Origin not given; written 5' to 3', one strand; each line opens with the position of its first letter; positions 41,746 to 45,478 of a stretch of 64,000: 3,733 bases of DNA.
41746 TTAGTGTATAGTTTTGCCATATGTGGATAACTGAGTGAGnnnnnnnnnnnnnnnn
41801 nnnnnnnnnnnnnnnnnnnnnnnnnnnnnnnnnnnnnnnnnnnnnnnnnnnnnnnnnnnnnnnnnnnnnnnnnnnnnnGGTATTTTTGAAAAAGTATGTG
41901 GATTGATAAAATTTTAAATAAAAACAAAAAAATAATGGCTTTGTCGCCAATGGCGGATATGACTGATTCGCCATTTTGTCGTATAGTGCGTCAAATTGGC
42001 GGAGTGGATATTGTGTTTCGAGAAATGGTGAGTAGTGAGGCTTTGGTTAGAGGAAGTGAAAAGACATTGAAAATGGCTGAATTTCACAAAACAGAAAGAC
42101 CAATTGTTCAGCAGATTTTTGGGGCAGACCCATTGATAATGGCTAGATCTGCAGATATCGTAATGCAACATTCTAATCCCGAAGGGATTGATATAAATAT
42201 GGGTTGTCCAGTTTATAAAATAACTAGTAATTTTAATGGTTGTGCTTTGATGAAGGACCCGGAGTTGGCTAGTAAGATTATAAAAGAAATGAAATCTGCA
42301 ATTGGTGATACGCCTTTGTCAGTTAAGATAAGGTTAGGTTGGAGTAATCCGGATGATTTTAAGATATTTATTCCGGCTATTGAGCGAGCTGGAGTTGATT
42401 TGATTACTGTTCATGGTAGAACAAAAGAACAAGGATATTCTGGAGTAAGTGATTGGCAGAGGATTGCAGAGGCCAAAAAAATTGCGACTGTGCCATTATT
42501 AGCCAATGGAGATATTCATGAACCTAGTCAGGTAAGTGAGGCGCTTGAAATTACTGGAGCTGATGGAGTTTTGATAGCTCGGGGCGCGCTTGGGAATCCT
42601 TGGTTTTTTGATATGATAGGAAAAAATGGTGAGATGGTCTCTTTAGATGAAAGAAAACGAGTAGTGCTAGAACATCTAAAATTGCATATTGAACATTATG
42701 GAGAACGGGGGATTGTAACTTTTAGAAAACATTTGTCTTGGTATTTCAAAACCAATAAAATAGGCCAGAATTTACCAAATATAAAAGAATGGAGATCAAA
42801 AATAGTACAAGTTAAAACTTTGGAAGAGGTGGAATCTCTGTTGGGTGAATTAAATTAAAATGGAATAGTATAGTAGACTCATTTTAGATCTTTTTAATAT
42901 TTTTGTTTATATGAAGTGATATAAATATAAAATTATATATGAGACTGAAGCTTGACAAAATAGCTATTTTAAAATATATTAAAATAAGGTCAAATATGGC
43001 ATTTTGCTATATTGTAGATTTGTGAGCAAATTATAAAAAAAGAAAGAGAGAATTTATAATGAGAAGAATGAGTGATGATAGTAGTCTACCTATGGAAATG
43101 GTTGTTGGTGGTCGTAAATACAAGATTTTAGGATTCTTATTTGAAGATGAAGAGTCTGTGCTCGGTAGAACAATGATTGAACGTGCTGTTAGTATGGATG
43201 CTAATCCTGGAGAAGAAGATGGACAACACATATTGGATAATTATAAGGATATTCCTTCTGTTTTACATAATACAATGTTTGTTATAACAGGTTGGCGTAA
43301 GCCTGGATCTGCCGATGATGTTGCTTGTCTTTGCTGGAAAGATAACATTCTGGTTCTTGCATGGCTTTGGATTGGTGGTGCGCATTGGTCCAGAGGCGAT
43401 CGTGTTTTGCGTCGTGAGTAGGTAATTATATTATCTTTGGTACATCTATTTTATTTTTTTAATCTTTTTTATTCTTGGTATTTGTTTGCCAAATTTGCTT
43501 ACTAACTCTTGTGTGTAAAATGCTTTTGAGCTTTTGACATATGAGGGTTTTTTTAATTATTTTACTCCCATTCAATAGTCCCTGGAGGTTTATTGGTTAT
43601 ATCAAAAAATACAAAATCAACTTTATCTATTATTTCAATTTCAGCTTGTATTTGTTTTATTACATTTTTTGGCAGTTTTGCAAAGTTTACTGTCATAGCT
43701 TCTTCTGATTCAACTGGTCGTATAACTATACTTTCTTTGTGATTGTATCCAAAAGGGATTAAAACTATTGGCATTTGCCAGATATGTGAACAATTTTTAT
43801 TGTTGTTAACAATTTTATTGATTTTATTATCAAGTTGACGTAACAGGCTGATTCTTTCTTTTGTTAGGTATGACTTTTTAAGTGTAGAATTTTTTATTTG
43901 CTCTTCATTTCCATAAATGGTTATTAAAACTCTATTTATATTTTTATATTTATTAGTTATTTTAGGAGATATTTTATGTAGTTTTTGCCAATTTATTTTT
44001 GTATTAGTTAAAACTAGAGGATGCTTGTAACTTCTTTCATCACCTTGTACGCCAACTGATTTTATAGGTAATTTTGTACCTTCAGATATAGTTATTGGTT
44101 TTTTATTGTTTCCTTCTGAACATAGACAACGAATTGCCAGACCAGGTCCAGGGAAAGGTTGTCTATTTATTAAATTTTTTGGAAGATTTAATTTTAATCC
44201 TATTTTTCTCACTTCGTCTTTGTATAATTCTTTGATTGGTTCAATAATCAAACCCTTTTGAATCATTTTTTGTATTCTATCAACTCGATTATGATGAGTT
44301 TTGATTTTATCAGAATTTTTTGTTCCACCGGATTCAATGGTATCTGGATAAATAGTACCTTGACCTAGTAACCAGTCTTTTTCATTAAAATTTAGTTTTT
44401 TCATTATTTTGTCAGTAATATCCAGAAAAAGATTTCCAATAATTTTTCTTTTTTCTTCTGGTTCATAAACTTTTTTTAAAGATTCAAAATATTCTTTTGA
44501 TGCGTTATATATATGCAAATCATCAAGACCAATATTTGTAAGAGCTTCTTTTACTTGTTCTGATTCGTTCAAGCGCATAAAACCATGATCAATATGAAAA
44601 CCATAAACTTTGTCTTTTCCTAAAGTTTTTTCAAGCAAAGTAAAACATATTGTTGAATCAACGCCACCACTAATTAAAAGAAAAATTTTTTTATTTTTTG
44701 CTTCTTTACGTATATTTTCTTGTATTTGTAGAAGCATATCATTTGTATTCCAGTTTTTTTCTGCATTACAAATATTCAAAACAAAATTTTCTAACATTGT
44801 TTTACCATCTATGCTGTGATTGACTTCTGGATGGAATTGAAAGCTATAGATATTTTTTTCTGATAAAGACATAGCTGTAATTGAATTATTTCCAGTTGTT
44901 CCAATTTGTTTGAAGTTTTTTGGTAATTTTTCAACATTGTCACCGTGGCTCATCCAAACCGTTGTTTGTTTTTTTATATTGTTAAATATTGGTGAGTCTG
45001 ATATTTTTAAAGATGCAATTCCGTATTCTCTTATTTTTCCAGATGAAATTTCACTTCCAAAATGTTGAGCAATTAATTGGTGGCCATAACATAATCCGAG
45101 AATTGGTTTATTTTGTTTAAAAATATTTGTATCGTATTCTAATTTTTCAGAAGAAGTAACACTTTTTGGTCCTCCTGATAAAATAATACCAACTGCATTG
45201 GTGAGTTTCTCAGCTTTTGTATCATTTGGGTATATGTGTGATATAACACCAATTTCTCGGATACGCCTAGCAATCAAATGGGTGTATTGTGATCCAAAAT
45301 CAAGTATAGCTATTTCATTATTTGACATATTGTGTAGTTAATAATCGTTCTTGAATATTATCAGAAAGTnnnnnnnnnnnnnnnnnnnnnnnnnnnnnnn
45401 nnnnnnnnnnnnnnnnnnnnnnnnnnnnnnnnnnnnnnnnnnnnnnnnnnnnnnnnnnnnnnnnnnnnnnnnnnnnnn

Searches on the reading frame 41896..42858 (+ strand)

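Call 64: search_protein_families(library=ncbifam, proteins=[window:41896-42858:+], max_evalue=1e-8)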
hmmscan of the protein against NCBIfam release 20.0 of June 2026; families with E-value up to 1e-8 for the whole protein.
window:41896-42858:+ (320 aa): 4 families
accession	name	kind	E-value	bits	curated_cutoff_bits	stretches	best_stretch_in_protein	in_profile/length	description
TIGR00737.1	nifR3_yhdG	equivalog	2.7e-82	276.5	293.3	1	14-318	10-313/319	tRNA dihydrouridine synthase DusB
NF008774.0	PRK11815.1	equivalog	1.5e-36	126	269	1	8-310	9-314/337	tRNA dihydrouridine(20/20a) synthase DusA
NF007838.0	PRK10550.1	equivalog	1.6e-33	116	395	1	68-278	63-272/312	tRNA dihydrouridine(16) synthase DusC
TIGR00742.1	yjbN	subfamily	1.1e-28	100.6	397.2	1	14-302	3-294/318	tRNA dihydrouridine(20/20a) synthase DusA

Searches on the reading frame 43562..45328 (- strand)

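Call 64: search_protein_families(library=ncbifam, proteins=[window:43562-45328:-], max_evalue=1e-8)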
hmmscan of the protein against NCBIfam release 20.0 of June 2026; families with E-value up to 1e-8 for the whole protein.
window:43562-45328:- (588 aa): 25 families
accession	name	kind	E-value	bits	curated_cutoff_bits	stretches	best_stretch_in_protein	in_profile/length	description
NF000848.1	PRK00074.1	equivalog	6.2e-159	529.9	400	2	6-404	1-402/512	glutamine-hydrolyzing GMP synthase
TIGR00884.1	guaA_Cterm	equivalog_domain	1.2e-80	271.1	338.75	2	204-403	8-199/310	glutamine-hydrolyzing GMP synthase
TIGR00888.1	guaA_Nterm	equivalog_domain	5.2e-67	224.9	172.15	1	6-189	1-187/188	glutamine-hydrolyzing GMP synthase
NF001975.0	PRK00758.1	equivalog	3e-52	176.9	198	1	5-188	3-183/185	GMP synthase subunit A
NF011201.0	PRK14607.1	equivalog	1.9e-18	66.4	670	1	44-215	44-217/534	bifunctional anthranilate synthase component II/anthranilate phosphoribosyltransferase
NF009475.0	PRK12838.1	equivalog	3.7e-18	65.6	221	1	3-189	169-356/359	carbamoyl phosphate synthase small subunit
NF005367.0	PRK06895.1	equivalog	5.7e-17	62.2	265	1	7-183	5-186/190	anthranilate synthase component II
NF006562.0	PRK09065.1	equivalog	1e-15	58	205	1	36-175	48-196/242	glutamine amidotransferase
TIGR01368.1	CPSaseIIsmall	equivalog_domain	1.1e-15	57.5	307.35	1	4-183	176-356/361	glutamine-hydrolyzing carbamoyl-phosphate synthase small subunit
NF010587.0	PRK13980.1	equivalog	1.5e-15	57.2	255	1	196-300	16-116/267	NAD+ synthase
NF005799.0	PRK07649.1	equivalog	3.6e-14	52.7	327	1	48-184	47-186/195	aminodeoxychorismate/anthranilate synthase component II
NF010081.0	PRK13566.1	equivalog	2e-13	49.5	645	1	3-187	528-721/729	anthranilate synthase component I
NF005458.0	PRK07053.1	equivalog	3.9e-13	49.3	250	1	44-172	47-183/234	glutamine amidotransferase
TIGR00566.1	trpG_papA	subfamily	5.9e-13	49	121.05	1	25-183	21-190/192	glutamine amidotransferase of anthranilate synthase or aminodeoxychorismate synthase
NF005849.0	PRK07765.1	equivalog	1e-12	47.8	308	1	27-198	24-203/219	aminodeoxychorismate/anthranilate synthase component II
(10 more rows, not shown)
